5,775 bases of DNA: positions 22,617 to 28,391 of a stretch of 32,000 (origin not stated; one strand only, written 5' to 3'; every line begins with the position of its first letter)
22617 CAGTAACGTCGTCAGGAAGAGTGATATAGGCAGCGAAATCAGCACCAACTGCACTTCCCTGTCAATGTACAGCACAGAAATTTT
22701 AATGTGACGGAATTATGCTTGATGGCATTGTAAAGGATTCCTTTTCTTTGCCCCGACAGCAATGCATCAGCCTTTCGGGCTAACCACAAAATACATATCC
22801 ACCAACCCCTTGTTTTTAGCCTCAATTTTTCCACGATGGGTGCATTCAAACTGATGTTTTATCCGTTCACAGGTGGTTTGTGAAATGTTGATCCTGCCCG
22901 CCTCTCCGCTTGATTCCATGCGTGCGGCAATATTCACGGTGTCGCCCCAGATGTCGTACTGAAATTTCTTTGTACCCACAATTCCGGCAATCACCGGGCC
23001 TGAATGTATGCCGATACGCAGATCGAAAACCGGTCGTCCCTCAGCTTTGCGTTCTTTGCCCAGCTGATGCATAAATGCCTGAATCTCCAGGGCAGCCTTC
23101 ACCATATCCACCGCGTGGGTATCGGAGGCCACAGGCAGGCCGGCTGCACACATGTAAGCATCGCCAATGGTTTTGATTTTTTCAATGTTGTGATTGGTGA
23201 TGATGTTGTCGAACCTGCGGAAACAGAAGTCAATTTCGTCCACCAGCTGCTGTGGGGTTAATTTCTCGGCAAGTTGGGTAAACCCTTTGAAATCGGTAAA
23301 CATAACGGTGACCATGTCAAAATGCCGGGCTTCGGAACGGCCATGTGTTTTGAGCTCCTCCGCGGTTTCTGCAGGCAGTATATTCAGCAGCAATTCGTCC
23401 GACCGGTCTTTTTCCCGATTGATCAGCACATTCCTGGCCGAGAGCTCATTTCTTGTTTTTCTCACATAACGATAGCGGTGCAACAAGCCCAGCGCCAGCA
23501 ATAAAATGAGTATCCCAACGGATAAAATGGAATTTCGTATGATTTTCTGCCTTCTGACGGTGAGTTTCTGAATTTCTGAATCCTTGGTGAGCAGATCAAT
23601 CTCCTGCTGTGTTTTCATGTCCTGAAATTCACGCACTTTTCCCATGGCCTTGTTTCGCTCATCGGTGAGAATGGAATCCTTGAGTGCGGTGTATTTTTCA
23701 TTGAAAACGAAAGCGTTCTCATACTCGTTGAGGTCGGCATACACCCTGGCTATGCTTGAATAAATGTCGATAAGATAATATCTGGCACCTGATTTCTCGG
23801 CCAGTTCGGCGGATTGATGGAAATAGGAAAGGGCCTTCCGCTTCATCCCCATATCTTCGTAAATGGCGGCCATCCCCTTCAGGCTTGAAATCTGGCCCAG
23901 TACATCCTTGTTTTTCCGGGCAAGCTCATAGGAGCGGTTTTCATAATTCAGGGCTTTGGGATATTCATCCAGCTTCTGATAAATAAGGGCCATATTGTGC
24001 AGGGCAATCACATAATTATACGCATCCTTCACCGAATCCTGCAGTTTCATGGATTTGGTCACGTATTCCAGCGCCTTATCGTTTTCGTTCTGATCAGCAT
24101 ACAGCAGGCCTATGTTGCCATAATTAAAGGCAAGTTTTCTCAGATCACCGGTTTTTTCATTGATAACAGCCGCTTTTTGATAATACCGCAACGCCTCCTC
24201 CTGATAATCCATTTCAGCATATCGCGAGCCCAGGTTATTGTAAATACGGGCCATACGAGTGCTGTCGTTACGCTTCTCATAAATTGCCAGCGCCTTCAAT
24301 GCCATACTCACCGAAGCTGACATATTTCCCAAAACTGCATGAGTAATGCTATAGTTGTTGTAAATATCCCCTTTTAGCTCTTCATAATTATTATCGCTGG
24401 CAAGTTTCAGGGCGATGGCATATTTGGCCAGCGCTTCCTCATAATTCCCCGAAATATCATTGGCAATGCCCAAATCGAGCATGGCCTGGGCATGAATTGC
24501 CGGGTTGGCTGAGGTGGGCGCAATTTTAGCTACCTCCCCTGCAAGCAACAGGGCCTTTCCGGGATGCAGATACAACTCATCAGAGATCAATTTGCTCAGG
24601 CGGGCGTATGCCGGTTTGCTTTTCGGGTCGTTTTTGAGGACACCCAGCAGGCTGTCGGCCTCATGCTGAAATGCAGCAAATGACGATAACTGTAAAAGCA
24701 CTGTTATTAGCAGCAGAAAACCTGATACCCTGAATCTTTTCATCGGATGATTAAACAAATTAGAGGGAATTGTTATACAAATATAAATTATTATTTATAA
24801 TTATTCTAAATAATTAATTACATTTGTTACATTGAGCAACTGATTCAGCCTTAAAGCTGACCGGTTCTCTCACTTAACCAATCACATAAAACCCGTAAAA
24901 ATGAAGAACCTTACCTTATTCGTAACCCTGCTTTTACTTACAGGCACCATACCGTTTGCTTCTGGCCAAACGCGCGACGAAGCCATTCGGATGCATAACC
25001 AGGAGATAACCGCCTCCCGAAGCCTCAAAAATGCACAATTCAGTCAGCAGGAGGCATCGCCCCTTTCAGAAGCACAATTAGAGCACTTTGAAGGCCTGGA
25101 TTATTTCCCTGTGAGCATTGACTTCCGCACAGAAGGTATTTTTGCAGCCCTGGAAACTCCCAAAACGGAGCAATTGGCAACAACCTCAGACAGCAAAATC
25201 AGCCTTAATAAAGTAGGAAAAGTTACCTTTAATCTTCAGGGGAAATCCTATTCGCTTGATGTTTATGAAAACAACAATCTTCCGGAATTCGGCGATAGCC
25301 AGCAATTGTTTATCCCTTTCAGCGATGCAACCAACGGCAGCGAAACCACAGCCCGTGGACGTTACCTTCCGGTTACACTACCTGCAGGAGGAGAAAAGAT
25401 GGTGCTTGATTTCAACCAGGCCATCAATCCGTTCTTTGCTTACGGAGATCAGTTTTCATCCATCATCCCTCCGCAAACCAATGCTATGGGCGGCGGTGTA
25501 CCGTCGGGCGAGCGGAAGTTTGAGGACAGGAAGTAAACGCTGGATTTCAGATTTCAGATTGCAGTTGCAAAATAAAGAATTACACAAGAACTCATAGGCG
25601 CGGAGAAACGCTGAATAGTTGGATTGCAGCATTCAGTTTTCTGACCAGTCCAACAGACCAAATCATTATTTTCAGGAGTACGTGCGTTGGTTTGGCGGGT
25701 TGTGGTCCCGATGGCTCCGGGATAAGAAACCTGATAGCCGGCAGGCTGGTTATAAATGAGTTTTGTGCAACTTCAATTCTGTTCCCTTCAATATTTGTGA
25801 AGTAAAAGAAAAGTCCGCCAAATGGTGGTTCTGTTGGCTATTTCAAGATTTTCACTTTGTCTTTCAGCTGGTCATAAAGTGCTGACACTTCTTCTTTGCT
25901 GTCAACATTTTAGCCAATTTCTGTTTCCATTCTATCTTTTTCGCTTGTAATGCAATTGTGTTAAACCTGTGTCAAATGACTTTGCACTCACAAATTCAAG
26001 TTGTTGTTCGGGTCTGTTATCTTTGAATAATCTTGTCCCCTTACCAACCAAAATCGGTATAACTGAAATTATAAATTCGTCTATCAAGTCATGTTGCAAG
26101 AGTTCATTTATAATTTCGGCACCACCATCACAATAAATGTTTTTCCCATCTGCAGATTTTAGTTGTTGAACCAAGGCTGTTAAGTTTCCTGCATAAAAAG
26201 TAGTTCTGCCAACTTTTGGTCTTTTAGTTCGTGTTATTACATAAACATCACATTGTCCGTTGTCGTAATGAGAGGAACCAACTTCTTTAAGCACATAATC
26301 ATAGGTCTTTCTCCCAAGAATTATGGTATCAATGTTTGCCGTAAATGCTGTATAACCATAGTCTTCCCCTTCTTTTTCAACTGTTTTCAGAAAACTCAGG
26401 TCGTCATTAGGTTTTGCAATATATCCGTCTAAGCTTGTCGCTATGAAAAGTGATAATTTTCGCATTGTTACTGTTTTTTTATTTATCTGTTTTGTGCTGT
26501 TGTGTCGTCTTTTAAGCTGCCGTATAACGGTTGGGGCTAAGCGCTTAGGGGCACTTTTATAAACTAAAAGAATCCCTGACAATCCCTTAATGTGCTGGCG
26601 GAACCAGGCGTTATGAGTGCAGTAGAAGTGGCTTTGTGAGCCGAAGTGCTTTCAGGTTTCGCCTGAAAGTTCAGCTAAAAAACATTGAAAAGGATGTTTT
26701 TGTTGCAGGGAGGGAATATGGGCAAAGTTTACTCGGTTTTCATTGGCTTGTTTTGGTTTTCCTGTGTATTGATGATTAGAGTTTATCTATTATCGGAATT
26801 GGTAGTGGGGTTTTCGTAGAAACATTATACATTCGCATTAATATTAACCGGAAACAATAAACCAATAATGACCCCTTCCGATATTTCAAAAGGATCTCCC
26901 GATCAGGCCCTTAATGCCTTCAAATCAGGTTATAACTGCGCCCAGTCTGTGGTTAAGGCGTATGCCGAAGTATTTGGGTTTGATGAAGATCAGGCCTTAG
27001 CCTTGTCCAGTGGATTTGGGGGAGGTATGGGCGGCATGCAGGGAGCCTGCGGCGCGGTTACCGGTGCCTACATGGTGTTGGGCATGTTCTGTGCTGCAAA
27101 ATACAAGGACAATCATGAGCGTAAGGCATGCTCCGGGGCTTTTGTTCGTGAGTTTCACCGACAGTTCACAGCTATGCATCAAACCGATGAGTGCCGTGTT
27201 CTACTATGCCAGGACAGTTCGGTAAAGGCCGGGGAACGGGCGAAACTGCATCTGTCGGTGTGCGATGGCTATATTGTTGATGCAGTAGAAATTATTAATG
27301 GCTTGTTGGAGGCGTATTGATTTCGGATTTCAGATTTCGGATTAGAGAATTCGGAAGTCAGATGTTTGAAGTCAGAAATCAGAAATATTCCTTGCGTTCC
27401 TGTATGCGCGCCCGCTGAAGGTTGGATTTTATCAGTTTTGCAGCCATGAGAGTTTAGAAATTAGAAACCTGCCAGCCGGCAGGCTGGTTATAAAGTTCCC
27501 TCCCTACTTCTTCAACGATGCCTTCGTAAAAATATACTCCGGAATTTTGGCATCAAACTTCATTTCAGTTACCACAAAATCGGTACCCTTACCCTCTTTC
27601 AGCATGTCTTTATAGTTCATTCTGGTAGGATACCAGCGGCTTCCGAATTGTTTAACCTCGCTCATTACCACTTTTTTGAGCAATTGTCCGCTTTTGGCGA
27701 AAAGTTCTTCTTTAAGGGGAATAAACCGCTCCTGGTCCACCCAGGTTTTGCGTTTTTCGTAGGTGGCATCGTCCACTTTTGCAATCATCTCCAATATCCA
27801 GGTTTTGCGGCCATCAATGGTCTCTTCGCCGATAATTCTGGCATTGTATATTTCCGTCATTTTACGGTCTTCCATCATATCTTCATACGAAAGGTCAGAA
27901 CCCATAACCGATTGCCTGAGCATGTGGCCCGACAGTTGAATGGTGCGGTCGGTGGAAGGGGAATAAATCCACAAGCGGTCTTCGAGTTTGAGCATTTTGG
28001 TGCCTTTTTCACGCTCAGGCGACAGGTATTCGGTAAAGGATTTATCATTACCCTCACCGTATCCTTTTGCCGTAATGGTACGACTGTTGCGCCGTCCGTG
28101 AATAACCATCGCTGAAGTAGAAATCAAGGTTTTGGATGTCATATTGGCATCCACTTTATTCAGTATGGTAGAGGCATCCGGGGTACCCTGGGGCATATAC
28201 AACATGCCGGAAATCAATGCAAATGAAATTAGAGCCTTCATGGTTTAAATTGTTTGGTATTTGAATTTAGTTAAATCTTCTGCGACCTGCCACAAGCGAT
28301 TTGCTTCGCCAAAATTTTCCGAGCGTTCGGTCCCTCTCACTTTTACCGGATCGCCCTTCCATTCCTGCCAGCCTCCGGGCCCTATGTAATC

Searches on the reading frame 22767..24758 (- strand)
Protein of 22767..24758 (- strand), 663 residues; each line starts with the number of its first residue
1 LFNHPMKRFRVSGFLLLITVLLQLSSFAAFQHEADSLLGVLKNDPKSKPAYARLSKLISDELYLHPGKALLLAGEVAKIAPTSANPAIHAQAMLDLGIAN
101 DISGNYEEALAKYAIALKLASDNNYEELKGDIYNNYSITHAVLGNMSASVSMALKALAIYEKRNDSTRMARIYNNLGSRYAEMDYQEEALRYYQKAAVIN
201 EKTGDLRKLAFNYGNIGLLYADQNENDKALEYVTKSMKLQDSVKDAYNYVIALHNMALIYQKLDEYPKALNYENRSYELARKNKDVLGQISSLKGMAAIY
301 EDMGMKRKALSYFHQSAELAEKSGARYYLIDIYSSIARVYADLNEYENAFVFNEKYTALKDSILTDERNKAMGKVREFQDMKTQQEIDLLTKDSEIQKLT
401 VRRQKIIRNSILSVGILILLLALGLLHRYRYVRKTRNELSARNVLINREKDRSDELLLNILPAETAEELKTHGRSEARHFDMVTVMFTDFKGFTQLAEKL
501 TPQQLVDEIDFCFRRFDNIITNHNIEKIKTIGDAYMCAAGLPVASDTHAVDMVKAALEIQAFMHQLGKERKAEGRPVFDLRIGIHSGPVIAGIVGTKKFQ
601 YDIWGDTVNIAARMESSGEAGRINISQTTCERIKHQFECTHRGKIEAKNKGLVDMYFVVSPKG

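Call 59: search_protein_families(library=pfam, proteins=[window:22767-24758:-])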
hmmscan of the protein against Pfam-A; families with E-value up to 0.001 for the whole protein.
window:22767-24758:- (663 aa): 9 families
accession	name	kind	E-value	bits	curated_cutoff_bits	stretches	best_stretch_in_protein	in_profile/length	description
PF00211.25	Guanylate_cyc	-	2.5e-57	193.9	21.9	1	477-659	3-182/183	Adenylate and Guanylate cyclase catalytic domain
PF13424.12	TPR_12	-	3.5e-27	94.8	30.1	3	213-282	6-77/77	Tetratricopeptide repeat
PF07719.23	TPR_2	-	6.9e-17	60.6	27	0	170-201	1-32/34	Tetratricopeptide repeat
PF00515.34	TPR_1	-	1.3e-13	50.6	27.8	0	213-239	4-30/34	Tetratricopeptide repeat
PF13374.12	TPR_10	-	1.4e-12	47.6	27.5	1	170-202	2-34/42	Tetratricopeptide repeat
PF13176.12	TPR_7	-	1.8e-10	40.5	27.9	0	252-285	1-34/36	Tetratricopeptide repeat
PF13181.12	TPR_8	-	2e-08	34.2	25.7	0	170-200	1-31/34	Tetratricopeptide repeat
PF17874.7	TPR_MalT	-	1.1e-06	28.6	45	1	104-345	15-255/336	MalT-like TPR region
PF24885.1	TPR_NPHP3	-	0.00082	19.3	100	1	161-290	90-223/239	Nephrocystin-3 TPR domain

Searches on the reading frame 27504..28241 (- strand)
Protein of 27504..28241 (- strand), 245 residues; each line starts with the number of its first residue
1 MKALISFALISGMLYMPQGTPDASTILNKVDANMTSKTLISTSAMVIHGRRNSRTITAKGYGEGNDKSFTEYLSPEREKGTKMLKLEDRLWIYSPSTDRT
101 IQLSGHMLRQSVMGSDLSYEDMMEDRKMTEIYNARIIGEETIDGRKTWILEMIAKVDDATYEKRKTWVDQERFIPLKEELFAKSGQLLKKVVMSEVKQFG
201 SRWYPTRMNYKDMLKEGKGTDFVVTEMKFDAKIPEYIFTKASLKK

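Call 59: search_protein_families(library=pfam, proteins=[window:27504-28241:-])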
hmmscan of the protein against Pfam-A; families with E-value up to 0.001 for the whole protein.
window:27504-28241:- (245 aa): 2 families
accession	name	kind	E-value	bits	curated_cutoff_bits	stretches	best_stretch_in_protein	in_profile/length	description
PF17131.11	LolA_like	-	1.8e-60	204.2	30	1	64-245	1-184/184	Outer membrane lipoprotein-sorting protein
PF03888.20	MucB_RseB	-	3.4e-07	30.5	22.3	1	124-197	93-164/178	MucB/RseB N-terminal domain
